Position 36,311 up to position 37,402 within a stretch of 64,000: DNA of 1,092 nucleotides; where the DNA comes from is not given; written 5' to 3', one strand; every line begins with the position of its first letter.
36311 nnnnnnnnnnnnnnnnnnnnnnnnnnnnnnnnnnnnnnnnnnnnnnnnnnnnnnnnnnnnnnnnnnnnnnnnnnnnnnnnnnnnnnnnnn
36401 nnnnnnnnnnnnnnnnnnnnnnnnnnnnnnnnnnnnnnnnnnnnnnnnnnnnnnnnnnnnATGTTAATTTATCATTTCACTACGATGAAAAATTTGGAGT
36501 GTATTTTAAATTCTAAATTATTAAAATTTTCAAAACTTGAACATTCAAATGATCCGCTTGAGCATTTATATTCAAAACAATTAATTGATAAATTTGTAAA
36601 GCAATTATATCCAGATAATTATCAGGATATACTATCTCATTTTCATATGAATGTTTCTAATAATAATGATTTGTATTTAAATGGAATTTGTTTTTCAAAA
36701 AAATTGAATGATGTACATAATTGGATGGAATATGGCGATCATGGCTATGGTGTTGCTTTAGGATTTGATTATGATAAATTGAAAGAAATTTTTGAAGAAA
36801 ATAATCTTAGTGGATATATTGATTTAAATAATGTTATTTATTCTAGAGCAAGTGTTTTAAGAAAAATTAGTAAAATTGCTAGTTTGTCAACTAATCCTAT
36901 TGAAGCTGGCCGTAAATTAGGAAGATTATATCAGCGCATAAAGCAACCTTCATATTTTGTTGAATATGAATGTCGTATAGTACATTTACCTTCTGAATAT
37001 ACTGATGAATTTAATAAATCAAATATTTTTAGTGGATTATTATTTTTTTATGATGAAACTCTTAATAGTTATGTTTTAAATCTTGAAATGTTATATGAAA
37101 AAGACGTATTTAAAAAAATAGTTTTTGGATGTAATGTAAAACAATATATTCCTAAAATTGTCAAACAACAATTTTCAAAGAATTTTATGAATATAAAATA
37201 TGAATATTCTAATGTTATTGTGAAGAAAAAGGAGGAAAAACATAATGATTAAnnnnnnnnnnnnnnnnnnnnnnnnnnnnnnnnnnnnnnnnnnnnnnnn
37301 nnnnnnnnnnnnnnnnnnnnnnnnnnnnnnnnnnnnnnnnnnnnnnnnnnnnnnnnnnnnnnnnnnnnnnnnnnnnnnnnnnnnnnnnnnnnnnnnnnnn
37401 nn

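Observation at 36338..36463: Two poly-G tracts (G11 in promoter spacer, G9 at the RBS/start) upstream of the DUF2971-LRR lipoprotein operon: candidate dual phase-variation switch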

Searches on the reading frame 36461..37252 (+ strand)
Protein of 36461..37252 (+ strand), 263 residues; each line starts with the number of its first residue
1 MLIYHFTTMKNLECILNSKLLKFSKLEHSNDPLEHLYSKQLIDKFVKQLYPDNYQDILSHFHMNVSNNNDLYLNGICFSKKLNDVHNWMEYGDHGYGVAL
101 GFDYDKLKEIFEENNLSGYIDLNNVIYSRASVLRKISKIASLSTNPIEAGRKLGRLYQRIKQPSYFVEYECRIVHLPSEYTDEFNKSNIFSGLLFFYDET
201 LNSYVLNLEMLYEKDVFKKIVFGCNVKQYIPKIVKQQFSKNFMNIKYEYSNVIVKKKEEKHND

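Call 8: search_protein_families(library=pfam, proteins=[window:36461-37252:+], max_evalue=0.01)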
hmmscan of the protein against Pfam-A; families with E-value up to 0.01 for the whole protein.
window:36461-37252:+ (263 aa): 2 families
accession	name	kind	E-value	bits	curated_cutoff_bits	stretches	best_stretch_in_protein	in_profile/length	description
PF11185.13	DUF2971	-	6.5e-09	37.5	22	1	88-173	2-89/89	Protein of unknown function (DUF2971)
PF15633.11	Tox-ART-HYD1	-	0.003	18.6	25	0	3-25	1-21/97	HYD1 signature containing ADP-ribosyltransferase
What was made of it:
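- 36461..37252 (+): DUF2971 gene, 263 aa, the first gene of the operon. It matches Pfam PF11185 (call 8).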

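Call 12: find_related_loci(query=window:36461-37252:+, collection=genome_contigs, flank=6000)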
Query window:36461-37252:+ (263 aa) in genome_contigs; peptide patterns used: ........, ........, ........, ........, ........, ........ (x = any residue, [..] = any of these).
38 stretches matched a pattern; 2 encode a relative of the query (tblastn E <= 1e-3); 1 distinct loci.
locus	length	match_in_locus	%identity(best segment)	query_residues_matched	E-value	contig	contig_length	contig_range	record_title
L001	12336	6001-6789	85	1-263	3e-149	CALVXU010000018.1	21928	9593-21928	MAG: uncultured Bacilli bacterium isolate E21__bin313 genome assembly, contig: E21__k127_7619721, whole genome shotgun s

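Call 19: find_homologous_proteins(query=window:36461-37252:+)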
Query window:36461-37252:+ (263 aa): 5 proteins with E <= 0.001 among 451 candidates.
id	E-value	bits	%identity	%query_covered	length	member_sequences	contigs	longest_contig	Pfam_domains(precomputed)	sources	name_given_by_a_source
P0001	9.6e-142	489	85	100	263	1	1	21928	PF11185.14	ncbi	-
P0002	6.8e-128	444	100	76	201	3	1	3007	PF11185.14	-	-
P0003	1.2e-106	374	66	99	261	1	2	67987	PF11185.14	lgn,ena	-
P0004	3.9e-101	356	63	98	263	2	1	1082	PF11185.14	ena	-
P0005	2.5e-92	327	60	98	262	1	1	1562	PF11185.14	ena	-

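Call 21: find_encoding_contigs(protein=P0003, flank=6000)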
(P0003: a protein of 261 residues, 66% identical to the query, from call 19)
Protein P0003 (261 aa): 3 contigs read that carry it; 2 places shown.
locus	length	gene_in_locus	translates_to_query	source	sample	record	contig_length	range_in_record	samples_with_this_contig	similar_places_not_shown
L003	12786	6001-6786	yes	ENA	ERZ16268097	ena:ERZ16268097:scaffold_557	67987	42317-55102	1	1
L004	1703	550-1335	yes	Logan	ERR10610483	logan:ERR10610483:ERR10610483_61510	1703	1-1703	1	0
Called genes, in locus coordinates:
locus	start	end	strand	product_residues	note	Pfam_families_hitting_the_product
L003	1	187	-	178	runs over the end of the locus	PF00625:Guanylate_kin, PF13238:AAA_18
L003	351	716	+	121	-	-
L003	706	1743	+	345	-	-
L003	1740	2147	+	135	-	-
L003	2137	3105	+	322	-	PF20720:nSTAND3 (faint), PF00437:T2SSE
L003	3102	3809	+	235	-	-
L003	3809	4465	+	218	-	-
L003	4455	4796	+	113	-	-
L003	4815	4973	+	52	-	-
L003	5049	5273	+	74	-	PF00550:PP-binding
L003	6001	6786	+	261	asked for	PF11185:DUF2971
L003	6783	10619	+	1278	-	PF18998:Flg_new_2, PF09479:Flg_new, PF13306:LRR_5, PF12799:LRR_4 (faint), PF13855:LRR_8 (faint), PF13306:LRR_5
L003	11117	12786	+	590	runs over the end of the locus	PF12799:LRR_4 (faint), PF13306:LRR_5, PF13855:LRR_8 (weak), PF13306:LRR_5, PF13855:LRR_8 (weak), PF13306:LRR_5, PF13855:LRR_8 (weak)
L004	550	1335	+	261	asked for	PF11185:DUF2971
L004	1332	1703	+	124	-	?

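Call 24: find_encoding_contigs(protein=P0004, flank=6000)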
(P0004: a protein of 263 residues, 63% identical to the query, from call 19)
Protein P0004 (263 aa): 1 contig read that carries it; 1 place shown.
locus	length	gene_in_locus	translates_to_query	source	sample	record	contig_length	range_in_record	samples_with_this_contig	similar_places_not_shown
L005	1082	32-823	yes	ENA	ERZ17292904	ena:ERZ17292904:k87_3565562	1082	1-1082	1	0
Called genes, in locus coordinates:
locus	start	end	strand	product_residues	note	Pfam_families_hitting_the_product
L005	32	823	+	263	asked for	PF11185:DUF2971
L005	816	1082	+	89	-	?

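Call 25: find_encoding_contigs(protein=P0005, flank=6000)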
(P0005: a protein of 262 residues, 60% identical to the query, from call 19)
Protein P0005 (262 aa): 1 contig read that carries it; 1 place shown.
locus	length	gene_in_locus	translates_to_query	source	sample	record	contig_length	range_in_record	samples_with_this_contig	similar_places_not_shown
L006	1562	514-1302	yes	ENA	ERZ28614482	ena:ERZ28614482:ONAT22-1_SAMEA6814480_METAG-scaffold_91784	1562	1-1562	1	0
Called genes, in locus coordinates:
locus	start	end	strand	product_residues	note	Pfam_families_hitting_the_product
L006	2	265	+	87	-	?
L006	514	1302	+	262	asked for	PF11185:DUF2971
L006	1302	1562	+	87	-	?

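Call 26: find_encoding_contigs(protein=P0002, flank=6000)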
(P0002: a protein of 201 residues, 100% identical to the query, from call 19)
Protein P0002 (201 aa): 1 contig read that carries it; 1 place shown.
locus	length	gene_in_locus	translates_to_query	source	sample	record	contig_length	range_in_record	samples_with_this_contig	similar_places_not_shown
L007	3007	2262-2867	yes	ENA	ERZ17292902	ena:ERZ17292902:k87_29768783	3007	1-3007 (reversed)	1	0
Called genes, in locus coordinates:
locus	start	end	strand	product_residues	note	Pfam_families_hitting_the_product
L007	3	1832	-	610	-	?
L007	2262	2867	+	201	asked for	PF11185:DUF2971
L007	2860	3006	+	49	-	?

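Call 62: find_encoding_contigs(protein=window:36461-37252:+, flank=3000, max_places=10)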
Protein window:36461-37252:+ (263 aa): 19 contigs read that carry it; 10 places shown.
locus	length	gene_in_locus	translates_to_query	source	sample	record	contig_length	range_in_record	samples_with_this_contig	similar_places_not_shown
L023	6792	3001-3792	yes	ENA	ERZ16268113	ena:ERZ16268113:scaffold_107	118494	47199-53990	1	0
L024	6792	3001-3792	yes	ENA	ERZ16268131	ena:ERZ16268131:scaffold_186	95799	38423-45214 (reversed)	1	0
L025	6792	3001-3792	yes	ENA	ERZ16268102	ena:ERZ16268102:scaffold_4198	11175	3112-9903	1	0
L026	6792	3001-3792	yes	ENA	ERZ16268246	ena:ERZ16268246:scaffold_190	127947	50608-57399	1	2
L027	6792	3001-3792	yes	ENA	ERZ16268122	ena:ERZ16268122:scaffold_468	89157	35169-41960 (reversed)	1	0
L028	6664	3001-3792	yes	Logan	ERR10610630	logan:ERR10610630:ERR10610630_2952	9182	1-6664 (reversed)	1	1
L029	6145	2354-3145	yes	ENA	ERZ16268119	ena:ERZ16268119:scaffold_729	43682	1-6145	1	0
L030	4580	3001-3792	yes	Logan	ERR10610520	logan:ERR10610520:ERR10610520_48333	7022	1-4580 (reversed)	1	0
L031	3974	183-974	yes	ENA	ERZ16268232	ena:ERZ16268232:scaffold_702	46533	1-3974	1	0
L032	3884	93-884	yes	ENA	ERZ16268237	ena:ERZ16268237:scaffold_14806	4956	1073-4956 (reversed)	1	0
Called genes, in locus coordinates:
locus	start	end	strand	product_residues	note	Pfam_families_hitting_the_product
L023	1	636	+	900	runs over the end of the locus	PF09848:SLFN-g3_helicase (faint), PF13086:AAA_11, PF13245:AAA_19, PF13604:AAA_30 (faint), PF01443:Viral_helicase1 (faint), PF13087:AAA_12, PF10881:DUF2726, PF18741:MTES_1575 (weak)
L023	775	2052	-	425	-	-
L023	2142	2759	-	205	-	-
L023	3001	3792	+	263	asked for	PF11185:DUF2971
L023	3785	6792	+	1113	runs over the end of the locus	PF18998:Flg_new_2, PF09479:Flg_new (weak), PF13306:LRR_5, PF13855:LRR_8 (weak), PF13306:LRR_5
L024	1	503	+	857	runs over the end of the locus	PF00580:UvrD-helicase (weak), PF13086:AAA_11, PF13245:AAA_19, PF13604:AAA_30 (faint), PF01443:Viral_helicase1 (faint), PF09848:SLFN-g3_helicase (faint), PF13087:AAA_12, PF10881:DUF2726 (weak)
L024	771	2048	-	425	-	-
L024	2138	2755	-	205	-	-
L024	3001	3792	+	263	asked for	PF11185:DUF2971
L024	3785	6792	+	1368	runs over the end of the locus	PF18998:Flg_new_2, PF09479:Flg_new (weak), PF12799:LRR_4 (faint), PF13306:LRR_5, PF13855:LRR_8 (weak), PF13306:LRR_5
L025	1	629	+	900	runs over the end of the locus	PF04851:ResIII (faint), PF09848:SLFN-g3_helicase (faint), PF13086:AAA_11, PF13245:AAA_19, PF13604:AAA_30 (faint), PF13087:AAA_12, PF10881:DUF2726, PF18741:MTES_1575 (weak), +1 more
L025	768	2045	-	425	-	-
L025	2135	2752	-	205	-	-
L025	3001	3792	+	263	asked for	PF11185:DUF2971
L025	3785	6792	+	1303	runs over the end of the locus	PF18998:Flg_new_2, PF09479:Flg_new (weak), PF12799:LRR_4 (faint), PF13306:LRR_5, PF13855:LRR_8 (weak), PF13306:LRR_5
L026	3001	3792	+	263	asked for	PF11185:DUF2971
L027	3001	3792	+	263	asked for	PF11185:DUF2971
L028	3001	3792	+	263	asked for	PF11185:DUF2971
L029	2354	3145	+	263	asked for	PF11185:DUF2971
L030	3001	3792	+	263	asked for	PF11185:DUF2971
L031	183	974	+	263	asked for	PF11185:DUF2971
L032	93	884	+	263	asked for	PF11185:DUF2971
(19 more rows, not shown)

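Call 63: list_cluster_members(proteins=[P0002, window:36461-37252:+])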
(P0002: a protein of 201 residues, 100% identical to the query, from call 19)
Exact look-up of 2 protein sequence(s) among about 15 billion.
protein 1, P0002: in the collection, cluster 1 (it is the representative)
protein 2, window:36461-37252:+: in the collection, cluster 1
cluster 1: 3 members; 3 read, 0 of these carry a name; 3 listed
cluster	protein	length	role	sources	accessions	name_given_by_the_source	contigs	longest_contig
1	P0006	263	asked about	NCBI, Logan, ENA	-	-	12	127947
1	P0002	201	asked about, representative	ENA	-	-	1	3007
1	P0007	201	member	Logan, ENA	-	-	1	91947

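Call 74: search_protein_families(library=padloc, proteins=[window:36461-37252:+], max_evalue=0.001)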
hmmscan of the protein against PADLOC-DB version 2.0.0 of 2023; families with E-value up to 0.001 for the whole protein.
window:36461-37252:+ (263 aa): 2 families
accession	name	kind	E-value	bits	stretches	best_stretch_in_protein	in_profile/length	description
PDLC04994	PDC-S31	-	0.00018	18.9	0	59-112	107-160/273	-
PDLC04991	PDC-S31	-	0.00036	18.3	1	1-108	1-100/208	-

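Call 75: find_encoding_contigs(protein=P0007, flank=3000, max_places=6)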
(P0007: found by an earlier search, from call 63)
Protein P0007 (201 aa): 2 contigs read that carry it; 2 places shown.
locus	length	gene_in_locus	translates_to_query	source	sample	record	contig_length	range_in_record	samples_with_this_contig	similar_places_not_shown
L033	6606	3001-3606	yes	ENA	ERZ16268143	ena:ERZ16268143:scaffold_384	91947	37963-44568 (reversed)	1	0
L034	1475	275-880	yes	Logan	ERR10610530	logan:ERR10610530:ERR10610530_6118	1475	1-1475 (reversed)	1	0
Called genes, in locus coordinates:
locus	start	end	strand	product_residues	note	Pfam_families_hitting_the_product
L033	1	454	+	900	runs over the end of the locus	PF04851:ResIII (faint), PF09848:SLFN-g3_helicase (faint), PF13086:AAA_11, PF13245:AAA_19, PF13604:AAA_30 (faint), PF13087:AAA_12, PF10881:DUF2726, PF18741:MTES_1575 (weak), +1 more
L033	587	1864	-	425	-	-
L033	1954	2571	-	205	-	-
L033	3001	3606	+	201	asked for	PF11185:DUF2971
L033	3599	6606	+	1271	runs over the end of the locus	PF18998:Flg_new_2, PF12799:LRR_4 (faint), PF09479:Flg_new (weak), PF13306:LRR_5, PF13855:LRR_8 (weak), PF13306:LRR_5, PF13855:LRR_8 (weak)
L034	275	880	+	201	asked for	PF11185:DUF2971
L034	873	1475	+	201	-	?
